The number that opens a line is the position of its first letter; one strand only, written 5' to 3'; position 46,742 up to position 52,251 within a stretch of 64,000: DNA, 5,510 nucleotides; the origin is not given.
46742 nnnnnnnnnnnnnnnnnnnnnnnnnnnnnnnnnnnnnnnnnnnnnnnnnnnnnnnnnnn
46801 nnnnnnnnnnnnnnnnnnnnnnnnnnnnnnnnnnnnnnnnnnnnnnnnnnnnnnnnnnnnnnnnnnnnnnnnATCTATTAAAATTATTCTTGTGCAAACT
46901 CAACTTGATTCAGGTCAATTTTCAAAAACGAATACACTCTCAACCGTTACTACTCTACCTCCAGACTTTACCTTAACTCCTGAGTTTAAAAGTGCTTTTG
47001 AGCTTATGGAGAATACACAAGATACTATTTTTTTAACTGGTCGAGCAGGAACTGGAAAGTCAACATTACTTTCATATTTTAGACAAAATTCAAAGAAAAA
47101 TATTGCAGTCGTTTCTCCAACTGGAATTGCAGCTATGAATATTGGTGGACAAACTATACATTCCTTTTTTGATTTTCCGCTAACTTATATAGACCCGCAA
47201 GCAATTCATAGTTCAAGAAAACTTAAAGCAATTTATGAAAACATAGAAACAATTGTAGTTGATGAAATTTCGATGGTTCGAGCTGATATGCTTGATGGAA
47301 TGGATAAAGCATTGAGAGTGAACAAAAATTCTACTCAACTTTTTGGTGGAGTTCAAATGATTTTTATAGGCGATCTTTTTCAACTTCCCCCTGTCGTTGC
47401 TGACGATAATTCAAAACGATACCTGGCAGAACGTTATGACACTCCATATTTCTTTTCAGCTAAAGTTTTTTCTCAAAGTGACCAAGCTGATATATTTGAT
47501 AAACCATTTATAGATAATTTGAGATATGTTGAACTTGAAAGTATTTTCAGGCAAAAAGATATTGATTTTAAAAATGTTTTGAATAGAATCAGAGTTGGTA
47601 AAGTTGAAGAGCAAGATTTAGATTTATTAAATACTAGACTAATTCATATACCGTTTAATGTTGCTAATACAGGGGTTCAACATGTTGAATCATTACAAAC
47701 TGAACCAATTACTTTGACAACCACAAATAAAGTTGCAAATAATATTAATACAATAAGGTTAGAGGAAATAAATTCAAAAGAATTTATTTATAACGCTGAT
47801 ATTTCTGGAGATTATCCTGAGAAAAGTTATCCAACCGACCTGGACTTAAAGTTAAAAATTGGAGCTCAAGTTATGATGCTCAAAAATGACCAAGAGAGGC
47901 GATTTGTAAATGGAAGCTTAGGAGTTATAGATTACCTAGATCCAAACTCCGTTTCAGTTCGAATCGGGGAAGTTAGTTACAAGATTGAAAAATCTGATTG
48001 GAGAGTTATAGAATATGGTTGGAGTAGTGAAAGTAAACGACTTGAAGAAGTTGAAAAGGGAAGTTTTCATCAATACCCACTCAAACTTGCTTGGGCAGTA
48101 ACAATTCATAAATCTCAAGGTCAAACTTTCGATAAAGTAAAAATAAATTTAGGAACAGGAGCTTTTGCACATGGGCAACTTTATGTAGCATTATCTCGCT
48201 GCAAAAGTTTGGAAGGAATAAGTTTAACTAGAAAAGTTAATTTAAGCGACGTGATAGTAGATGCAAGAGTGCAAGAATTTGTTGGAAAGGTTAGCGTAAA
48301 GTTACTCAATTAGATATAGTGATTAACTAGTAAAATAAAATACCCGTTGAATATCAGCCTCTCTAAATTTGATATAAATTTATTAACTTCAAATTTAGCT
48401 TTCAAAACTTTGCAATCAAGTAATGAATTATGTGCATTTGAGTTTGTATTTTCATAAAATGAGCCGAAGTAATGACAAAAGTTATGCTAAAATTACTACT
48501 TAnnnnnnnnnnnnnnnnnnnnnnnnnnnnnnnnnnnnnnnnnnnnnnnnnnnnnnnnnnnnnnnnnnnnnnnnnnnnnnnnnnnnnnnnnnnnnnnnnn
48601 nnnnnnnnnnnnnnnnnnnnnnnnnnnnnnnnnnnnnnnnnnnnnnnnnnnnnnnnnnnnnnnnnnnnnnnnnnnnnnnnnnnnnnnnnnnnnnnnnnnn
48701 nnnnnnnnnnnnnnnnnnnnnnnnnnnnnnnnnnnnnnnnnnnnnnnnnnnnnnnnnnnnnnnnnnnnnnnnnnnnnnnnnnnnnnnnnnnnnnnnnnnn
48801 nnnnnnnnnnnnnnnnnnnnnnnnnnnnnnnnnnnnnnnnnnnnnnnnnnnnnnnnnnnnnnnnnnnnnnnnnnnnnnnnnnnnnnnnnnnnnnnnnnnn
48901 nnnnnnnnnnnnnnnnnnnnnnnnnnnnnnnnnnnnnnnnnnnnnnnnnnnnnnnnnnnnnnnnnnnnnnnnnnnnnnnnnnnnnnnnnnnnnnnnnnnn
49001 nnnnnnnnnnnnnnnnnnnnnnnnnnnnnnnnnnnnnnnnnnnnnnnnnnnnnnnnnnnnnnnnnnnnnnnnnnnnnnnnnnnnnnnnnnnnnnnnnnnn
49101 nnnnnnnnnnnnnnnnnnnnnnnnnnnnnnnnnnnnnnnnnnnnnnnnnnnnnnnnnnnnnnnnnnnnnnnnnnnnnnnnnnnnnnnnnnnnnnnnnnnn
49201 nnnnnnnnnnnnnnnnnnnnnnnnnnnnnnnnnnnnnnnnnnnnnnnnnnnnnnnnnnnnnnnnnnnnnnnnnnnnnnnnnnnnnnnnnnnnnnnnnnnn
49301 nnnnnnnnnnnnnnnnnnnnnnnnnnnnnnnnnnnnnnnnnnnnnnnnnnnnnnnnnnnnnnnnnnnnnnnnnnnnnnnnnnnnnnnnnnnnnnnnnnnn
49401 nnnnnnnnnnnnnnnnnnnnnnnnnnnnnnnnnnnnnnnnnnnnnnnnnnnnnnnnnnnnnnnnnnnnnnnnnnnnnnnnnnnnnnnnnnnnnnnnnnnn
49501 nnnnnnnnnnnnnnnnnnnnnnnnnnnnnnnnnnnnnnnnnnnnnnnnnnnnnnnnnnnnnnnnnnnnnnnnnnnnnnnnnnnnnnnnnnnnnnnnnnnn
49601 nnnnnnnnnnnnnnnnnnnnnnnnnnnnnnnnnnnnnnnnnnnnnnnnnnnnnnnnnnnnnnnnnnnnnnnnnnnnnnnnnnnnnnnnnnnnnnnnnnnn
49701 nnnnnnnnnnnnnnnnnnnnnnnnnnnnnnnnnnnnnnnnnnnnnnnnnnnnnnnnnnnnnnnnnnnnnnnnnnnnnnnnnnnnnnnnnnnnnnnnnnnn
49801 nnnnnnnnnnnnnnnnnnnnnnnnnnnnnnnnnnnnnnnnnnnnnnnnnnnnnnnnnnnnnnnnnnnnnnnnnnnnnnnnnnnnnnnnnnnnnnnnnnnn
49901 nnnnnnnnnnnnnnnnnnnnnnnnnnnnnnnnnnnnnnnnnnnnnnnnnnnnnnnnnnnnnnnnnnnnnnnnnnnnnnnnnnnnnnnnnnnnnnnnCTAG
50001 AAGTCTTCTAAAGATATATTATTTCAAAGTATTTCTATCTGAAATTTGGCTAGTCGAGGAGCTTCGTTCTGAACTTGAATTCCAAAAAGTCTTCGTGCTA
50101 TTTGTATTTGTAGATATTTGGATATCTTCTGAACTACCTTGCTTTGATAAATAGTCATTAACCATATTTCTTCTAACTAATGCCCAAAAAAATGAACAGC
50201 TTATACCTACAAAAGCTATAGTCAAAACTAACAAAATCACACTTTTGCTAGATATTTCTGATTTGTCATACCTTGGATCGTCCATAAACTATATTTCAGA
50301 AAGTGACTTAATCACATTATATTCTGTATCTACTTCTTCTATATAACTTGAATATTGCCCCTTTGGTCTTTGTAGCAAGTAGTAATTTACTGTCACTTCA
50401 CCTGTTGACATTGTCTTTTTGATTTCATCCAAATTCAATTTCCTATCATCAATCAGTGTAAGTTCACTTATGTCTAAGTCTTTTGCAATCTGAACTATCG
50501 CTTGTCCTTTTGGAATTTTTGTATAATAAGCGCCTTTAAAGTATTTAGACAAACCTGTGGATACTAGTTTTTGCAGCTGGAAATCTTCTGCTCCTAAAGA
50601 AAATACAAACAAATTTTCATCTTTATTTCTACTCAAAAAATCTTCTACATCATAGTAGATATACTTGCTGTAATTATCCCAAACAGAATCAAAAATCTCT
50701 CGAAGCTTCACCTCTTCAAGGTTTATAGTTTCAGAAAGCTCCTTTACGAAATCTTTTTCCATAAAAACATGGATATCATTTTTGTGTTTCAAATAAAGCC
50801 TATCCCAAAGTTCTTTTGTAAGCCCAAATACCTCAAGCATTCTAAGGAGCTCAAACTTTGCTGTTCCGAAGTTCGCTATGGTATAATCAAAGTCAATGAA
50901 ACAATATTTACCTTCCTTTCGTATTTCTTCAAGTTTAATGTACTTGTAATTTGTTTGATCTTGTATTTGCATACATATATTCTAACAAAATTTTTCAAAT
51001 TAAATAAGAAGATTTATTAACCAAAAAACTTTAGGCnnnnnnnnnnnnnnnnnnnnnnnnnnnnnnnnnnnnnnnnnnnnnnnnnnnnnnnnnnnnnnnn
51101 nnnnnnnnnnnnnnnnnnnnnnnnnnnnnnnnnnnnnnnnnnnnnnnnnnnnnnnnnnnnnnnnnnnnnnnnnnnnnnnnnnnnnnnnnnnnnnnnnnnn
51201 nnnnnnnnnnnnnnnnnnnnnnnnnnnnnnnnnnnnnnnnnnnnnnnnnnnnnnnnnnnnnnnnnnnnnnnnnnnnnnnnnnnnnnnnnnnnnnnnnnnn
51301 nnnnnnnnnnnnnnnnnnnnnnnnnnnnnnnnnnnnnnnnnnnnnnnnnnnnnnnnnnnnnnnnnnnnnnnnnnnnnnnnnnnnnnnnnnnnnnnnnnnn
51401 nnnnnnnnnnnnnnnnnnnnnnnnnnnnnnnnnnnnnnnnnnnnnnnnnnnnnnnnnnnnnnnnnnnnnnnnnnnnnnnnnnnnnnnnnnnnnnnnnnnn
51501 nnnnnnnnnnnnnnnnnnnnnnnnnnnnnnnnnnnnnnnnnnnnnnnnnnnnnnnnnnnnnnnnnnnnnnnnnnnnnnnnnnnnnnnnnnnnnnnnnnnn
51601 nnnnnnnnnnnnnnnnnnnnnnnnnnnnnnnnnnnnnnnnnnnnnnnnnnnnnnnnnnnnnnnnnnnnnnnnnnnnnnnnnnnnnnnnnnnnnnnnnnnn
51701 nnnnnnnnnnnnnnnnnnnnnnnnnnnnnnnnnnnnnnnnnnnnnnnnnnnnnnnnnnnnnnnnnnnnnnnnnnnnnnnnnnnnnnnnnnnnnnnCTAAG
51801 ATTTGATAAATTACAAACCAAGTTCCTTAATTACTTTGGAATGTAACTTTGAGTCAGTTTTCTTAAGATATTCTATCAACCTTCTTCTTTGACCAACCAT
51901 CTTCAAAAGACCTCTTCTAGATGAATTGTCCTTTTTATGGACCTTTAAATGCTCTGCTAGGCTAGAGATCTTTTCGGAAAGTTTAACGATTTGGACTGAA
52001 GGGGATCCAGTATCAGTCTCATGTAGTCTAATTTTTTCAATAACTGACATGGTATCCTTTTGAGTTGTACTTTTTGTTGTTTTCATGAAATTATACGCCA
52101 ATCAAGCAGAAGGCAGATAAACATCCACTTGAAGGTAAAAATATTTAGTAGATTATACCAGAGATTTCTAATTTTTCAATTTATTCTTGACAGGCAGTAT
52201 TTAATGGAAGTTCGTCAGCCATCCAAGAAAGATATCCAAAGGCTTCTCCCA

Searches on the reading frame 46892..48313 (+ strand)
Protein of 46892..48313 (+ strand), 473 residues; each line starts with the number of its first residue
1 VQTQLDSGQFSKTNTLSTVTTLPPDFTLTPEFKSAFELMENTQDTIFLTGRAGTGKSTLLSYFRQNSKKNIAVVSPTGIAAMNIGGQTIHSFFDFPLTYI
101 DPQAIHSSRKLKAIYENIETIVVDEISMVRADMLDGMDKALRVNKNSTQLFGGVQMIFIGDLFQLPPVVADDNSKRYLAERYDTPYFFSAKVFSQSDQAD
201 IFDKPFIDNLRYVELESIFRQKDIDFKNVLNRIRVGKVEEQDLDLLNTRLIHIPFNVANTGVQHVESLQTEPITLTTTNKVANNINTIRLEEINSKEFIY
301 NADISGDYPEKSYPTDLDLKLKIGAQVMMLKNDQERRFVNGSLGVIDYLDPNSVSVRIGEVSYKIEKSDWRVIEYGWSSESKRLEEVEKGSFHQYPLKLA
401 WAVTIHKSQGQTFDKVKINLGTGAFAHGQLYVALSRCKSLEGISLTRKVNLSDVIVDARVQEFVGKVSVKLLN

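Call 12: search_protein_families(library=pfam, proteins=[window:46892-48313:+], max_evalue=0.001)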
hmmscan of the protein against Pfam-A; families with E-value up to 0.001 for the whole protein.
window:46892-48313:+ (473 aa): 10 families
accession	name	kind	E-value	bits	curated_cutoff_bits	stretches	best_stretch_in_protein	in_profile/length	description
PF05970.20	PIF1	-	1.5e-30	106.9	25.9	1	34-241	8-220/223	PIF1-like helicase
PF13604.12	AAA_30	-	2.8e-13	50.5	27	1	34-183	8-146/191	AAA domain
PF13245.12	AAA_19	-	1.2e-11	45.3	25.1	1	42-168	10-132/134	AAA domain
PF02689.20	Herpes_Helicase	-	2e-07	29.9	27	1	393-443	723-774/808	Helicase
PF21530.3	Pif1_2B_dom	-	1.3e-06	28.5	23.9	1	318-346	15-44/47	DNA helicase Pif1, 2B domain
PF13538.12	UvrD_C_2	-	8.7e-06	25.9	27.4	1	399-438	1-46/52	UvrD-like helicase C-terminal domain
PF13479.12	AAA_24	-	8.1e-05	23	27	1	45-146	4-94/195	AAA domain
PF13401.12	AAA_22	-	0.00036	21.3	27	0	42-160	4-122/130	AAA domain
PF01443.25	Viral_helicase1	-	0.00038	20.8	21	0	396-439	178-222/228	Viral superfamily 1 RNA helicase core domain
PF18335.7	SH3_13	-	0.00045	20.4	41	0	321-357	26-62/65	ATP-dependent RecD-like DNA helicase SH3 domain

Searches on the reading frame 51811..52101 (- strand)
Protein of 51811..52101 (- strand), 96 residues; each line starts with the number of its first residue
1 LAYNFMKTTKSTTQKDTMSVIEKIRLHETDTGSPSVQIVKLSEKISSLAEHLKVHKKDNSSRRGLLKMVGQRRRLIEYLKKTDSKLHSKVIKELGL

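Call 3: search_protein_families(library=pfam, proteins=[window:51811-52101:-], max_evalue=1)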
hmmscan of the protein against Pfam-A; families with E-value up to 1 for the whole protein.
window:51811-52101:- (96 aa): 2 families
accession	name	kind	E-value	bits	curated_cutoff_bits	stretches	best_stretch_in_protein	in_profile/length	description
PF00312.27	Ribosomal_S15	-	1.4e-29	102.5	31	1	20-96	4-80/81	Ribosomal protein S15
PF05266.19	DUF724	-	0.1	12.9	38.4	1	6-89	100-184/188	Protein of unknown function (DUF724)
